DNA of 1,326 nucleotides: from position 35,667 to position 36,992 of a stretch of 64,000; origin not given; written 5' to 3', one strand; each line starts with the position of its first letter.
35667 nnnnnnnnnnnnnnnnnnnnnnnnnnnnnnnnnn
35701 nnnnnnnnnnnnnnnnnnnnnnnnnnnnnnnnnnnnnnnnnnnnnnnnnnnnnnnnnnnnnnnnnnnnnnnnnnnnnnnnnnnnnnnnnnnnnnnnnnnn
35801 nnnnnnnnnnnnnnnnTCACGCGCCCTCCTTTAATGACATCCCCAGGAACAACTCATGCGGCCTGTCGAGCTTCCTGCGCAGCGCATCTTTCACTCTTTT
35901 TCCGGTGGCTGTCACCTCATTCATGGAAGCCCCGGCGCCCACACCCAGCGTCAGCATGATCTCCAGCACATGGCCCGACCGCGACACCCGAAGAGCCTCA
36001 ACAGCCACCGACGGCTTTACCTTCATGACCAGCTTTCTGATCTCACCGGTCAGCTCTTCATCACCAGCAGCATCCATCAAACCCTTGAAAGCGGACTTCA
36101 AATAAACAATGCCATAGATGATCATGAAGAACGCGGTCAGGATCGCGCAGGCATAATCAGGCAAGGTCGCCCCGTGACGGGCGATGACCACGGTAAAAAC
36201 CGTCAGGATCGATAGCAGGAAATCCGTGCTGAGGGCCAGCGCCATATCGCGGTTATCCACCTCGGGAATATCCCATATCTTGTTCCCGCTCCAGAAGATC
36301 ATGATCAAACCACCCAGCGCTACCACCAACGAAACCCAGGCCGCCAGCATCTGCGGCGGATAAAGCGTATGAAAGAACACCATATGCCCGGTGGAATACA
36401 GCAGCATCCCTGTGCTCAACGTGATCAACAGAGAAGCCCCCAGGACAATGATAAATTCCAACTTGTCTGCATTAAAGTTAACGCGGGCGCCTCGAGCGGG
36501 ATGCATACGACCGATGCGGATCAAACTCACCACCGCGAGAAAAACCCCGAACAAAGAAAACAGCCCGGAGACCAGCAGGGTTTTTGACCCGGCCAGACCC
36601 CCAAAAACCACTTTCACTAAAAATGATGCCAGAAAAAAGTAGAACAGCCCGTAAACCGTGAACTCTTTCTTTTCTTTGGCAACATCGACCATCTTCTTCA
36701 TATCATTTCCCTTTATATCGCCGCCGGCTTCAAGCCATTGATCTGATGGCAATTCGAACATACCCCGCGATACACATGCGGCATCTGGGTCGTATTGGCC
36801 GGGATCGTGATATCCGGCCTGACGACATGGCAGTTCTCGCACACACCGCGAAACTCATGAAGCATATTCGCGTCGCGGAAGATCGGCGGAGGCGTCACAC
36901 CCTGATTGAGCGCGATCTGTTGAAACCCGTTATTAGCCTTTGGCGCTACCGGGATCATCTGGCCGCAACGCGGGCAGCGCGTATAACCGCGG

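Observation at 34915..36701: Second CDF pair, giving five CDF paralogs in total with non-canonical transport-site ligands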

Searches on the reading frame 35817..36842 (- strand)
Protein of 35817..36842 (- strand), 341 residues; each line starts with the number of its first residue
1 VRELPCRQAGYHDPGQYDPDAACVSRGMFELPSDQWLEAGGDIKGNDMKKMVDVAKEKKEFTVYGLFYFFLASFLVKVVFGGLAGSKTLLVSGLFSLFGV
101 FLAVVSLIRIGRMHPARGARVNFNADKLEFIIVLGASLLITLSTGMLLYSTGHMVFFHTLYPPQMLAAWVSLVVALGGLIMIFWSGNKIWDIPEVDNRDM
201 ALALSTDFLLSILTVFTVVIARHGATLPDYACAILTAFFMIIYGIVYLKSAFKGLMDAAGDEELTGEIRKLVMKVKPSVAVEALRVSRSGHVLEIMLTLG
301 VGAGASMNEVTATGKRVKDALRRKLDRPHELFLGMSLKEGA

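Call 3: search_protein_families(library=pfam, proteins=[window:35817-36842:-], max_evalue=0.01)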
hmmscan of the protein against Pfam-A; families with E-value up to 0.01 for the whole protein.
window:35817-36842:- (341 aa): 2 families
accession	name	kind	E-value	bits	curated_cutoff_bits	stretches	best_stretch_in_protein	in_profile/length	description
PF01545.26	Cation_efflux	-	5.4e-09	36.5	26.6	1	70-256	8-198/198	Cation efflux family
PF16916.11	ZT_dimer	-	0.00034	21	26.7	1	261-330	2-70/78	Dimerisation domain of Zinc Transporter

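Call 4: search_protein_families(library=ncbifam, proteins=[window:35817-36842:-], max_evalue=0.01)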
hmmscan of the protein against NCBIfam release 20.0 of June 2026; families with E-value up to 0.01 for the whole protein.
window:35817-36842:- (341 aa): 7 families
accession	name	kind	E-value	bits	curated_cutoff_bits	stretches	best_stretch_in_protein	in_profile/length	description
NF033615.1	CDF_MamM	equivalog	9e-24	84.2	350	1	74-327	23-278/290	magnetosome biogenesis CDF transporter MamM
TIGR01297.1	CDF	superfamily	1.7e-13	50.5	82.35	1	71-323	13-268/285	cation diffusion facilitator family transporter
NF033616.1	CDF_MamB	equivalog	4.8e-13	49.2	350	1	67-327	13-273/284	magnetosome biogenesis CDF transporter MamB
NF050169.1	CatEfflxFieF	equivalog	2.4e-10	40.1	420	1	77-326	22-271/282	cation efflux pump FieF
NF040994.1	MamV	equivalog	1.2e-09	37.7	500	1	71-320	22-270/319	CDF transporter MamV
NF052621.1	MngEfTpMntE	equivalog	1.5e-09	37.7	500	1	82-326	25-271/293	manganese efflux transporter MntE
NF007064.0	PRK09509.1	equivalog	7.1e-06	25.2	447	1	74-325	24-275/300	CDF family cation-efflux transporter FieF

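Call 11: find_homologous_proteins(query=window:35817-36701:-, max_evalue=0.00001)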
Query window:35817-36701:- (294 aa): 24 proteins with E <= 0.00001 among 4850 candidates.
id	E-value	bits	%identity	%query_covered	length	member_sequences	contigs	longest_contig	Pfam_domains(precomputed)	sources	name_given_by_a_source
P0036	2.3e-183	626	100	100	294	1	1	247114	PF01545.27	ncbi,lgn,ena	ncbi:MAG: cation transporter [Candidatus Omnitrophota bacterium]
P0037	3.0e-108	380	60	100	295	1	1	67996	-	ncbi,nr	ncbi:MAG: cation transporter [Candidatus Omnitrophica bacterium]|nr:cation transporter [Candidatus O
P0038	4.8e-105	369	59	100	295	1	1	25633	PF01545.27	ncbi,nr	ncbi:MAG: cation transporter [Candidatus Omnitrophica bacterium]|nr:cation transporter [Candidatus O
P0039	6.3e-104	366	57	100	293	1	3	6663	PF16916.12,PF01545.27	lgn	-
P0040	2.0e-103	364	58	99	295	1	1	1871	PF01545.27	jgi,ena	-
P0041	1.1e-94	335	55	99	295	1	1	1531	-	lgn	-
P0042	3.4e-90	321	52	98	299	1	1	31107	PF01545.27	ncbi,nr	ncbi:MAG: cation transporter [Candidatus Omnitrophica bacterium]|nr:cation transporter [Candidatus O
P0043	1.1e-86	309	51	98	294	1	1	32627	-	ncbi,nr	ncbi:MAG: hypothetical protein HQL16_05885 [Candidatus Omnitrophica bacterium]|nr:hypothetical prote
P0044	7.9e-86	306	49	99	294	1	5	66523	PF16916.12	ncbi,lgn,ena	-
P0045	4.4e-79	284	49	98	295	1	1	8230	-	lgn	-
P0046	9.0e-78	280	49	98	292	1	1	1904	PF01545.27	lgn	-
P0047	1.6e-73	266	46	98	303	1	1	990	PF01545.27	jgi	jgi:divalent metal cation (Fe/Co/Zn/Cd) transporter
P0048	4.1e-72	261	45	98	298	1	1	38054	PF16916.12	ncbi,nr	ncbi:MAG: cation transporter [Candidatus Omnitrophica bacterium]|nr:cation transporter [Candidatus O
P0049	1.4e-70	256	46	98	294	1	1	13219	-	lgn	-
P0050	1.7e-66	243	46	86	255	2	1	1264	-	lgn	-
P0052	6.1e-65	238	41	98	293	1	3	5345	PF01545.27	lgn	-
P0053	4.0e-64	235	41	98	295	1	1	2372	PF01545.27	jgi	jgi:cation diffusion facilitator family transporter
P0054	1.3e-63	233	43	98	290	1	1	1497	PF01545.27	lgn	-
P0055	1.4e-62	230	41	99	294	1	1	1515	PF01545.27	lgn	-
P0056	7.5e-60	221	40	98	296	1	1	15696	PF01545.27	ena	-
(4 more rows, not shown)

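Call 35: find_related_loci(query=A2, collection=genome_contigs, flank=10000)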
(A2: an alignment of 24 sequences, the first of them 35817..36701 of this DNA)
Query A2 (294 aa) in genome_contigs; peptide patterns used: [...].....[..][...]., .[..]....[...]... (x = any residue, [..] = any of these).
37 stretches matched a pattern; 10 encode a relative of the query (tblastn E <= 1e-3); 9 distinct loci.
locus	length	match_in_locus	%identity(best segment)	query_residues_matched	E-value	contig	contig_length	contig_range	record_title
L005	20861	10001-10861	51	2-288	3e-94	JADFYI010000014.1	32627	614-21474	MAG: Candidatus Omnitrophota bacterium isolate nDJH6bin28 nDJH6_bin28_NODE_944_length_32627_cov_6.188536, whole genome s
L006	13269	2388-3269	49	1-292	6e-94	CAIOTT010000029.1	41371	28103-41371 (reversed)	MAG: Candidatus Omnitrophica bacterium isolate Ki2-D4_bin-0675 genome assembly, contig: bin-0675:29/74, whole genome sho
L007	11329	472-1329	46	1-289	3e-80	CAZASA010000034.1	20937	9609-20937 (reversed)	MAG TPA_asm: uncultured Planctomycetales bacterium isolate binchicken_co241_31 genome assembly, contig: NODE_2393_length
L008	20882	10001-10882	60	1-294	2e-118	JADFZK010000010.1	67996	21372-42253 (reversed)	MAG: Candidatus Omnitrophota bacterium isolate nHGRbin18 nHGR_bin18_NODE_147_length_67996_cov_10.031262, whole genome sh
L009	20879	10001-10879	45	1-289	4e-77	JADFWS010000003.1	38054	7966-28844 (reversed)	MAG: Candidatus Omnitrophota bacterium isolate nCal2bin1 nCal2_bin1_NODE_3_length_38054_cov_3.849409, whole genome shotg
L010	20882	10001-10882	46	1-292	2e-72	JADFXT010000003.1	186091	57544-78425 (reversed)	MAG: Candidatus Omnitrophota bacterium isolate nDJH15bin6 nDJH15_bin6_NODE_3_length_186091_cov_6.189106, whole genome sh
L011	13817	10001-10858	40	3-288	4e-66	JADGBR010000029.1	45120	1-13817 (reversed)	MAG: Candidatus Omnitrophota bacterium isolate nW3bin14 nW3_bin14_NODE_29_length_45120_cov_3.796391, whole genome shotgu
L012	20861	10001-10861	52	2-288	2e-86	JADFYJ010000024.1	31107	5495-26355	MAG: Candidatus Omnitrophota bacterium isolate nDJH6bin5 nDJH6_bin5_NODE_24_length_31107_cov_10.614138, whole genome sho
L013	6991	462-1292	36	15-289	2e-45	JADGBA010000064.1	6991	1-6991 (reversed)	MAG: Candidatus Omnitrophota bacterium isolate nS315bin20 nS315_bin20_NODE_6922_length_6991_cov_4.029412, whole genome s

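Call 43: predict_structure(alignment_id=A2)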
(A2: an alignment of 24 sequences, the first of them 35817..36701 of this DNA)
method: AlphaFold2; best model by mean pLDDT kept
length: 294 residues; sequences in the alignment: 24
mean_pLDDT: 81.7   pTM: 0.67
mean pLDDT of the five models: 81.7, 77.2, 75.4, 74.8, 74.3
residues with pLDDT >= 90: 65; 70-90: 182; 50-70: 42; < 50: 5
segments of 3 or more residues with pLDDT < 50: none
pLDDT, mean of each block of 10 residues (from residue 1): 67 89 95 90 91 90 73 59 83 88 83 77 94 88 67 89 93 86 88 88 73 70 80 74 76 78 84 86 82 54
secondary structure, 60 per line:
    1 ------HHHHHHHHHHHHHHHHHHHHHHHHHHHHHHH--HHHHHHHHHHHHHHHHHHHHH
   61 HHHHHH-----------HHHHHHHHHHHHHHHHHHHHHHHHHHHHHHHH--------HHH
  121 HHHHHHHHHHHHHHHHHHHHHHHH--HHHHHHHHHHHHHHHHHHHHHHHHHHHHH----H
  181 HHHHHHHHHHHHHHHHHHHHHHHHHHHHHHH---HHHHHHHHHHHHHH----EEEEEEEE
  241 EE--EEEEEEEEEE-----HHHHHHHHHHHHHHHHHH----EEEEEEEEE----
elements in order: H7-37 H40-66 H78-109 H118-144 H147-175 H180-211 H215-228 E233-242 E245-254 H260-277 E282-290

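Call 46: fold_search(model_id=the predicted structure, library=pdb)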
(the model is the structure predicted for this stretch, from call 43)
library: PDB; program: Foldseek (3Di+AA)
matches with E <= 10: 1108; with E <= 0.001: 44
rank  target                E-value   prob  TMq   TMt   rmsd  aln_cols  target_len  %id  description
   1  8f6k_B                1.5e-11  1.00  0.67  0.69   6.2       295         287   17  Cryo-EM structure of a Zinc-loaded H263A/D287A mutant of the YiiP-Fab complex (released 2023-02-08)
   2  8f6h_B                2.0e-11  1.00  0.68  0.73   5.6       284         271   16  Cryo-EM structure of a Zinc-loaded asymmetrical TMD D70A mutant of the YiiP-Fab complex (released 2023-02-08)
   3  8f6h_A                6.7e-11  1.00  0.64  0.65   6.4       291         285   16  Cryo-EM structure of a Zinc-loaded asymmetrical TMD D70A mutant of the YiiP-Fab complex (released 2023-02-08)
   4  8f6e_A                7.4e-11  1.00  0.57  0.59   8.1       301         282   17  Cryo-EM structure of a Zinc-loaded wild-type YiiP-Fab complex (released 2023-02-08)
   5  8f6i_A                8.5e-11  1.00  0.56  0.59   8.2       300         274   19  Cryo-EM structure of a Zinc-loaded symmetrical D70A mutant of the YiiP-Fab complex (released 2023-02-08)
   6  5vrf_A                3.1e-10  1.00  0.59  0.61   7.4       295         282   18  CryoEM Structure of the Zinc Transporter YiiP from helical crystals (released 2018-03-14)
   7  9jj1_A                6.8e-10  1.00  0.61  0.59   6.7       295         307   14  Cryo-EM structure of human ZnT3 (released 2025-06-04)
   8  7kzx_A                2.7e-09  1.00  0.57  0.60   7.0       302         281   18  Cryo-EM structure of YiiP-Fab complex in Apo state (released 2021-01-06)
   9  8f6j_A                3.3e-09  1.00  0.64  0.67   6.3       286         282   18  Cryo-EM structure of a Zinc-loaded D287A mutant of the YiiP-Fab complex (released 2023-02-08)
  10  8f6i_B                5.4e-09  1.00  0.60  0.63   6.4       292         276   19  Cryo-EM structure of a Zinc-loaded symmetrical D70A mutant of the YiiP-Fab complex (released 2023-02-08)
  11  8f6k_A                8.7e-09  1.00  0.53  0.56  10.5       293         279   15  Cryo-EM structure of a Zinc-loaded H263A/D287A mutant of the YiiP-Fab complex (released 2023-02-08)
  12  8j80_B                1.2e-08  1.00  0.51  0.52   8.0       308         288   15  Cryo-EM structure of hZnT7-Fab complex in zinc state 1, determined in heterogeneous conformations- one subunit in an i (released 2023-09-20)
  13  8xn1_A                1.3e-08  1.00  0.64  0.59   6.4       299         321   13  Cryo-EM structure of human ZnT3, in the presence of zinc, determined in an inward-facing conformation (released 2024-10-30)
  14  8f6f_A                1.4e-08  1.00  0.55  0.57   8.0       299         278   19  Cryo-EM structure of a Zinc-loaded D51A mutant of the YiiP-Fab complex (released 2023-02-08)
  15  8xn1_B                1.5e-08  1.00  0.64  0.59   6.3       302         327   14  Cryo-EM structure of human ZnT3, in the presence of zinc, determined in an inward-facing conformation (released 2024-10-30)
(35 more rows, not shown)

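Call 73: search_solved_structures(query=A2, show_alignments=1, max_evalue=0.001)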
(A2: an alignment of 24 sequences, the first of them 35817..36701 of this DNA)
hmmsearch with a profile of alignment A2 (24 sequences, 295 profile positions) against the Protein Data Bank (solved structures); distinct sequences matched with E-value up to 0.001: 8.
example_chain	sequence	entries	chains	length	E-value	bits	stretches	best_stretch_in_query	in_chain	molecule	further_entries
8f6f_A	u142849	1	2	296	2.2e-15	60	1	28-282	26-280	Cadmium and zinc efflux pump FieF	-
8f6h_A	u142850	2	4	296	2.8e-15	59.7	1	28-282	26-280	Cadmium and zinc efflux pump FieF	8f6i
5vrf_B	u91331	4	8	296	3e-15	59.6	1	28-282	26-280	Cadmium and zinc efflux pump FieF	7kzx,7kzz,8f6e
8f6j_B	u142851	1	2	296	3.1e-15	59.5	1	28-282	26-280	Cadmium and zinc efflux pump FieF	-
3j1z_P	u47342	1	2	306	3.4e-15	59.4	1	28-282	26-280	Cation efflux family protein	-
8f6k_A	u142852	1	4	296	3.8e-15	59.2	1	28-282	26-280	Cadmium and zinc efflux pump FieF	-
3h90_A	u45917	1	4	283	3.4e-10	43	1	28-279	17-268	Ferrous-iron efflux pump fieF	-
2qfi_A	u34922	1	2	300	4.2e-10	42.7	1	28-279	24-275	Ferrous-iron efflux pump fieF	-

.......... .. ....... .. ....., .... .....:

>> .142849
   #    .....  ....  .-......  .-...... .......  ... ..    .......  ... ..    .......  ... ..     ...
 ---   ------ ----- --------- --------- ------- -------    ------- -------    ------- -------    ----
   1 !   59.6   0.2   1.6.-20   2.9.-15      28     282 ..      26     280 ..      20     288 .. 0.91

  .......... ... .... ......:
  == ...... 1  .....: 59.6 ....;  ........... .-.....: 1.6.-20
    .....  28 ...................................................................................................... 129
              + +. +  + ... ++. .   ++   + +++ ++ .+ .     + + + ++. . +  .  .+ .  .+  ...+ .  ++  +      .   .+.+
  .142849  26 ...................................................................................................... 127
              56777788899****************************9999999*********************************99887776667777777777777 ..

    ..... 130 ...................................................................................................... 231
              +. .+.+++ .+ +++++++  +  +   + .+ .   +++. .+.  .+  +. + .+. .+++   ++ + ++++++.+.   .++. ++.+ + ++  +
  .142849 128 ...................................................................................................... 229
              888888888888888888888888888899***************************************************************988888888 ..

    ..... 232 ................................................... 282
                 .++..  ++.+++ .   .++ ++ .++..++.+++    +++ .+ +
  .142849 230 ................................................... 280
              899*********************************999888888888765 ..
